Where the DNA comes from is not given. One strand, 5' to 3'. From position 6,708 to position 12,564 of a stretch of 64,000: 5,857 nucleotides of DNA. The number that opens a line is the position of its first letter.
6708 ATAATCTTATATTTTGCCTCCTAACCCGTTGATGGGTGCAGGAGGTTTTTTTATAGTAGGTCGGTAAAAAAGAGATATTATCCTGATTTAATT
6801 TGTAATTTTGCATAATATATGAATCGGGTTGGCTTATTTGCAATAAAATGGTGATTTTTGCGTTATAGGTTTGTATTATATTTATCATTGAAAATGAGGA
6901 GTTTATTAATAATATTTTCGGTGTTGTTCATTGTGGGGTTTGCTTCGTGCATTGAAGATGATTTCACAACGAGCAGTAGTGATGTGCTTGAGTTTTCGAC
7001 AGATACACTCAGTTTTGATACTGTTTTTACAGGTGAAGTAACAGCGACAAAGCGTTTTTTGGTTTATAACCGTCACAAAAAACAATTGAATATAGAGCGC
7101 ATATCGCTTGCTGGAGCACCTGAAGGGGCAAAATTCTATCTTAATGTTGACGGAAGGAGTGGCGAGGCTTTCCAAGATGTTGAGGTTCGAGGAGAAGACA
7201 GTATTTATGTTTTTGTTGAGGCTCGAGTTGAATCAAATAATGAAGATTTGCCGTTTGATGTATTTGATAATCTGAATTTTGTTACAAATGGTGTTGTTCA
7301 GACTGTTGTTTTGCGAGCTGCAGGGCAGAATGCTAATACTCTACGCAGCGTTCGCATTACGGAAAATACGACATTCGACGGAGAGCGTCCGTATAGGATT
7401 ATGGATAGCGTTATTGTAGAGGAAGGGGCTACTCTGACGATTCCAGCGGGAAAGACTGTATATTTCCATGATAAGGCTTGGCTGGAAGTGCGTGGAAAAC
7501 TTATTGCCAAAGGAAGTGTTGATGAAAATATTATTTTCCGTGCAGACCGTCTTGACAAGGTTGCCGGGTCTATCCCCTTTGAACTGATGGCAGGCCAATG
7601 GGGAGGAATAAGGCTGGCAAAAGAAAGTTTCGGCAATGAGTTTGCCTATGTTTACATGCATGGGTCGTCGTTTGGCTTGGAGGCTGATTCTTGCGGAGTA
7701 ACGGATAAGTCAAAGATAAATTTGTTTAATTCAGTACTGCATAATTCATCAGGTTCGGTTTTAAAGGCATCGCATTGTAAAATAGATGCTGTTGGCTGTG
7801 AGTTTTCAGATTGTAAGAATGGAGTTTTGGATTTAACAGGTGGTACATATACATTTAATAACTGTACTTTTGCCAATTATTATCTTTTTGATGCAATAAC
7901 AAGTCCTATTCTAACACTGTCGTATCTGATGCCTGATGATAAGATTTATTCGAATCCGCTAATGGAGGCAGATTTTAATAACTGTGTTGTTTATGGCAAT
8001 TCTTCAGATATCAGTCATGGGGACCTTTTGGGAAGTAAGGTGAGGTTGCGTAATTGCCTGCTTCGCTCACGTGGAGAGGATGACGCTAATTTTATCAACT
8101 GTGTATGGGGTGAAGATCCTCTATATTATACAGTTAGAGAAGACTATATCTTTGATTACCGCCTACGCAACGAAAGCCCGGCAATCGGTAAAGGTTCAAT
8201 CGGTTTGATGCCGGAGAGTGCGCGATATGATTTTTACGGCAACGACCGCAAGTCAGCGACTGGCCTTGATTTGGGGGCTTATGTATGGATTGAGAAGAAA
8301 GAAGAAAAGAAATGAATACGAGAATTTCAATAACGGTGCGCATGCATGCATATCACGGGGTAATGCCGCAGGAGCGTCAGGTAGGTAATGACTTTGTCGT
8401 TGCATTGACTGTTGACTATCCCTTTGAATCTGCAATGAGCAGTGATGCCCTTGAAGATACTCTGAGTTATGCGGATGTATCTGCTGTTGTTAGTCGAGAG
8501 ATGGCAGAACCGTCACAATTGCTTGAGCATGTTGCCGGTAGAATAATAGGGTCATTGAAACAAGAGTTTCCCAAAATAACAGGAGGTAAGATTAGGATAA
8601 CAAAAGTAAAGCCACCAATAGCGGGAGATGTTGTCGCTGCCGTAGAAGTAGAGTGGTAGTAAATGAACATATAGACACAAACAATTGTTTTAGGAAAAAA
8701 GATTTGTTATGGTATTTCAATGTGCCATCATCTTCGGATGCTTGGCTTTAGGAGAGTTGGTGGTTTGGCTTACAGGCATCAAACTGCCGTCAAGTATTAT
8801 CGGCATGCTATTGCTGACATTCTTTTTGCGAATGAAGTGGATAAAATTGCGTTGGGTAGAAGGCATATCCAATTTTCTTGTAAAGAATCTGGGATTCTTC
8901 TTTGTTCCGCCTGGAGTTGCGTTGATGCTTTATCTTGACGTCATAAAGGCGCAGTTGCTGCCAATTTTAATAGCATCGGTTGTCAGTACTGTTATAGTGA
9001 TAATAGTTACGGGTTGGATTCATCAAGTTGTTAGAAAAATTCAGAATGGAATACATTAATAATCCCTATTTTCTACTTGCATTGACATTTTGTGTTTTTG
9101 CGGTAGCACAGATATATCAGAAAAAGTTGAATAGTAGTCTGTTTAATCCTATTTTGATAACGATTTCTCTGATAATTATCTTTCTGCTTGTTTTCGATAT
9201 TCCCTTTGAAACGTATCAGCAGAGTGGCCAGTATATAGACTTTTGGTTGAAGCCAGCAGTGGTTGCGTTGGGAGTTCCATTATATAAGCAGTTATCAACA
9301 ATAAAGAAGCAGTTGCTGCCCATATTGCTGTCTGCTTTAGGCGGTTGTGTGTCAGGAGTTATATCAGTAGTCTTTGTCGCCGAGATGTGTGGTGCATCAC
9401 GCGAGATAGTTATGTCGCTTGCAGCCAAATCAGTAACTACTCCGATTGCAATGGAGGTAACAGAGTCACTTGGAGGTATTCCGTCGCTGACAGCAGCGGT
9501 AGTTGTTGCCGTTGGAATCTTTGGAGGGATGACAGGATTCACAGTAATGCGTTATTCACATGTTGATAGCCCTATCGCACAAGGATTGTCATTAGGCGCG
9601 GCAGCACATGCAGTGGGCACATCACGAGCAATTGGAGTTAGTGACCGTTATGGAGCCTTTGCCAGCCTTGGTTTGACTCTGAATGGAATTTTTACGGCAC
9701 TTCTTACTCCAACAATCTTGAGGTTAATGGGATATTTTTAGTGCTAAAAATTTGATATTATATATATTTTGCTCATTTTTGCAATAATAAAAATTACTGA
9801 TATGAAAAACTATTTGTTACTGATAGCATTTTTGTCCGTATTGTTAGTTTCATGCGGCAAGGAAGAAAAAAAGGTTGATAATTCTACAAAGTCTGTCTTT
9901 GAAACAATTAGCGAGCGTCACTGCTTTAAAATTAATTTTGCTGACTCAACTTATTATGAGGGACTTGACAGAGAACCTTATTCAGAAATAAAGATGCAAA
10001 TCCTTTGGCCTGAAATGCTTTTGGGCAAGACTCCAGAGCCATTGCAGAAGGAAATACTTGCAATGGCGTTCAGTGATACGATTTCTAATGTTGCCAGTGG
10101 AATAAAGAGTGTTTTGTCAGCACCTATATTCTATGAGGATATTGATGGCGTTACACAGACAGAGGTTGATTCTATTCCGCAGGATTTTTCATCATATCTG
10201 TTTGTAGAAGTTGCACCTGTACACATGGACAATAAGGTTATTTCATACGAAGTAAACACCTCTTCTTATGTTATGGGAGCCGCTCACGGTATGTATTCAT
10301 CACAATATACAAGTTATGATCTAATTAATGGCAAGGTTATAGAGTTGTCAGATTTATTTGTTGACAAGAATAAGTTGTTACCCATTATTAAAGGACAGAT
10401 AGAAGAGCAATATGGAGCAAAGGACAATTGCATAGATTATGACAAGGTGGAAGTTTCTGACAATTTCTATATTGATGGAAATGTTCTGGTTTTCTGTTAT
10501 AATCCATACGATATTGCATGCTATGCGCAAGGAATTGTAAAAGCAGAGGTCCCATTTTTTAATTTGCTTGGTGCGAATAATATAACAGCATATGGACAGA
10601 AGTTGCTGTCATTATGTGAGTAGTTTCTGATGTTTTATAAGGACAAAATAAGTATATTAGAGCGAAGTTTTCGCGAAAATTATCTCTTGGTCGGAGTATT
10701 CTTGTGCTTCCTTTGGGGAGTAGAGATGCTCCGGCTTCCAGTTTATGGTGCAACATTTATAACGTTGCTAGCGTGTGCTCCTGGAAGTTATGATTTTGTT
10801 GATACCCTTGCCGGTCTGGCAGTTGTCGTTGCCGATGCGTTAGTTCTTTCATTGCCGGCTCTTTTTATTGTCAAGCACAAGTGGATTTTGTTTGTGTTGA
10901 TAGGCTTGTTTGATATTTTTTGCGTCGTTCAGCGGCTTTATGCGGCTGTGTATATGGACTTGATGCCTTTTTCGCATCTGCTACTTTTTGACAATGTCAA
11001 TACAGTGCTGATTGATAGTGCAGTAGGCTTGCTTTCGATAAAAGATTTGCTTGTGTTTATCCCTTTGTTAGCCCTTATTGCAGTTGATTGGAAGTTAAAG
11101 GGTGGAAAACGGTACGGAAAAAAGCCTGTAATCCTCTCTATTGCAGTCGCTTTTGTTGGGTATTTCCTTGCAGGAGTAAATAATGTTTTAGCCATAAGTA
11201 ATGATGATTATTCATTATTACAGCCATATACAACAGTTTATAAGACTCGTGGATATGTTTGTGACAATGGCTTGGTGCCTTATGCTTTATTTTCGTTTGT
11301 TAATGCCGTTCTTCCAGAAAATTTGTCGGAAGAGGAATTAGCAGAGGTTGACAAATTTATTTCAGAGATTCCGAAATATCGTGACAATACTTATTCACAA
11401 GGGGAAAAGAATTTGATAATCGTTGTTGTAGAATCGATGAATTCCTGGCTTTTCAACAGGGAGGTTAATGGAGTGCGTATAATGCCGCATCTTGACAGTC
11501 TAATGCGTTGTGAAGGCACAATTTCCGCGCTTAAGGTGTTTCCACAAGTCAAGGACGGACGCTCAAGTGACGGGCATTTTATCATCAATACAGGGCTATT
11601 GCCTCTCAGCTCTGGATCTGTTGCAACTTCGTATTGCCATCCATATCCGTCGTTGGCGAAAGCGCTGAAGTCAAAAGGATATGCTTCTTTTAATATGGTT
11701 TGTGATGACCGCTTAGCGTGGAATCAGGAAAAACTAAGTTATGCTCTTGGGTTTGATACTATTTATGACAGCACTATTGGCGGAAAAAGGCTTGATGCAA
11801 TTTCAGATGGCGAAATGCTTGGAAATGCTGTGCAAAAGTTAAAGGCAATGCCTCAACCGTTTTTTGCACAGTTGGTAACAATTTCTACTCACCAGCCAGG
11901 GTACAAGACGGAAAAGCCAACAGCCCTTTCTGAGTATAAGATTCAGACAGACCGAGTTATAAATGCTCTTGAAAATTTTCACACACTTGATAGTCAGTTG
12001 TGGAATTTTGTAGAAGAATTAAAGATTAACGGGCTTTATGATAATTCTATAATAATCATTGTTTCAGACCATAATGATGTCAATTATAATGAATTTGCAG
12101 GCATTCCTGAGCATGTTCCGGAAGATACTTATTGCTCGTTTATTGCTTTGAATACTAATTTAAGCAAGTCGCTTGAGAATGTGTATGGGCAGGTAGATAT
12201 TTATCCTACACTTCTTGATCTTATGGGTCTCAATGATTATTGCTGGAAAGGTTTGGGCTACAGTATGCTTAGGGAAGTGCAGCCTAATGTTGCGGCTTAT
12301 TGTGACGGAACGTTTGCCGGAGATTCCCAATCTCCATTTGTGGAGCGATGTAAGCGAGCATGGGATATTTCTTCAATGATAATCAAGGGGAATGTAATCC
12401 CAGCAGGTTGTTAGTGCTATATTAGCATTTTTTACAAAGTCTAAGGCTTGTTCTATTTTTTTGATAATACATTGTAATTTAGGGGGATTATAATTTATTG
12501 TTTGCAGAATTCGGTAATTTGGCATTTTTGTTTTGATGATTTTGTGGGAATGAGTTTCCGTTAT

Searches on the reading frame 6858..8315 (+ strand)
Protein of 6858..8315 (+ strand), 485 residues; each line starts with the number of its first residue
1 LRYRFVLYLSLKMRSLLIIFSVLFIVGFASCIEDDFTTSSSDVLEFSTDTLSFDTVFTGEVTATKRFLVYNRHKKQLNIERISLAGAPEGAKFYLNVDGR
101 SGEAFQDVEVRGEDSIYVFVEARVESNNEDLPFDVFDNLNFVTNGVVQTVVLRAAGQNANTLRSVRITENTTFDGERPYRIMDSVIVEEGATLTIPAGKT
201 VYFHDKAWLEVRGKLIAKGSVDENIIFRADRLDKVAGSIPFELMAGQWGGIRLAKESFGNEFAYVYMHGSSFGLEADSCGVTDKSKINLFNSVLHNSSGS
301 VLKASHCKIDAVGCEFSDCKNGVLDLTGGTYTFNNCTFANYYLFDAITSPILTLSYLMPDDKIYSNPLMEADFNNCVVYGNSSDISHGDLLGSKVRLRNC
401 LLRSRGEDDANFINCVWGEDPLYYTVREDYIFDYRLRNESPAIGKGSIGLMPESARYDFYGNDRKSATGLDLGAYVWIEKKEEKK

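Call 40: search_protein_families(library=pfam, proteins=[window:6858-8315:+], max_evalue=0.001)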
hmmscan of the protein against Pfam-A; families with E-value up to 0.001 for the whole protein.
window:6858-8315:+ (485 aa): 0 families

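Call 75: search_protein_families(library=ncbifam, proteins=[window:6858-8315:+], max_evalue=0.01)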
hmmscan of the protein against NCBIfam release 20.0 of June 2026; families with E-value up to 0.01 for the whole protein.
window:6858-8315:+ (485 aa): 1 family
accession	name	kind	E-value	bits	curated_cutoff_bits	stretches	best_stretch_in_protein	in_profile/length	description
NF041518.1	choice_anch_Q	domain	0.00044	20.4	25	1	433-475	16-55/58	choice-of-anchor Q domain-containing protein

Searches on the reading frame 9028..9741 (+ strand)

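Call 40: search_protein_families(library=pfam, proteins=[window:9028-9741:+], max_evalue=0.001)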
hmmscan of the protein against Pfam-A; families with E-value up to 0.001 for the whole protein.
window:9028-9741:+ (237 aa): 1 family
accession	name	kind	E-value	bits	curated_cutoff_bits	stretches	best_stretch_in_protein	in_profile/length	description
PF04172.21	LrgB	-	9.9e-78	260.8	25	1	20-232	1-213/214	LrgB-like family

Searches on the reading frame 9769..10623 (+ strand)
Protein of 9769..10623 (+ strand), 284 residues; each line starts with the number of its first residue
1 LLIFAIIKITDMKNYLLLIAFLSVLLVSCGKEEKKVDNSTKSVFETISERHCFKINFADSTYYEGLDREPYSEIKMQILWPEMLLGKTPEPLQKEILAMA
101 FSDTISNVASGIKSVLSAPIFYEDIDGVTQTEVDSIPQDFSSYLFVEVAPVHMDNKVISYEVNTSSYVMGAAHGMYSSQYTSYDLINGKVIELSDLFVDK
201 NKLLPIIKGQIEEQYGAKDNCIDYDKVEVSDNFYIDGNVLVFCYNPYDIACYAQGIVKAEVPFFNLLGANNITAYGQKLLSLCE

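Call 40: search_protein_families(library=pfam, proteins=[window:9769-10623:+], max_evalue=0.001)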
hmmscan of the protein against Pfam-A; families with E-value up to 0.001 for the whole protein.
window:9769-10623:+ (284 aa): 1 family
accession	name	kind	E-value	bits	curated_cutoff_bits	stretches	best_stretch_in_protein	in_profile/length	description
PF11738.13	DUF3298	-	3.4e-15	57.2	24.1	1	194-263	1-83/84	Protein of unknown function (DUF3298)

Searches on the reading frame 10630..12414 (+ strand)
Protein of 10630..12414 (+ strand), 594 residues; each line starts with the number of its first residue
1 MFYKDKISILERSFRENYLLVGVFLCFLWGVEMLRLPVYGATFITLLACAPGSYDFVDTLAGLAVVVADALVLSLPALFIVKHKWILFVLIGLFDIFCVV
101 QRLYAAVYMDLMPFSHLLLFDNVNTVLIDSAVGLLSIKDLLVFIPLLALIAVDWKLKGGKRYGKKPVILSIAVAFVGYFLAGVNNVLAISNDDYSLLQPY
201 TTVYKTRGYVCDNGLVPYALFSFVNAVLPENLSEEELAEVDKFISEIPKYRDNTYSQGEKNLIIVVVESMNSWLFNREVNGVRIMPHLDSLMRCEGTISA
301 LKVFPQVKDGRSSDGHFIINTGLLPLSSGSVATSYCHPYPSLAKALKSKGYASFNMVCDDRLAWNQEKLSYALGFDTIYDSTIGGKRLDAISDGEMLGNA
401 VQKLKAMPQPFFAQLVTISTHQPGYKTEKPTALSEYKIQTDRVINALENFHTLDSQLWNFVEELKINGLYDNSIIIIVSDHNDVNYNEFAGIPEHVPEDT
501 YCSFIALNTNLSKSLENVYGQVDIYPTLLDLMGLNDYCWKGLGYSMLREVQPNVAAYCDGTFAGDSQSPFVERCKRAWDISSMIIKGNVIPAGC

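Call 40: search_protein_families(library=pfam, proteins=[window:10630-12414:+], max_evalue=0.001)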
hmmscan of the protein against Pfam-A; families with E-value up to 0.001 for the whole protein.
window:10630-12414:+ (594 aa): 1 family
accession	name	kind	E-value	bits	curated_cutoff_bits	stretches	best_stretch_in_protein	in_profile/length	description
PF00884.28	Sulfatase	-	1.5e-20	74.2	25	1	260-533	1-300/301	Sulfatase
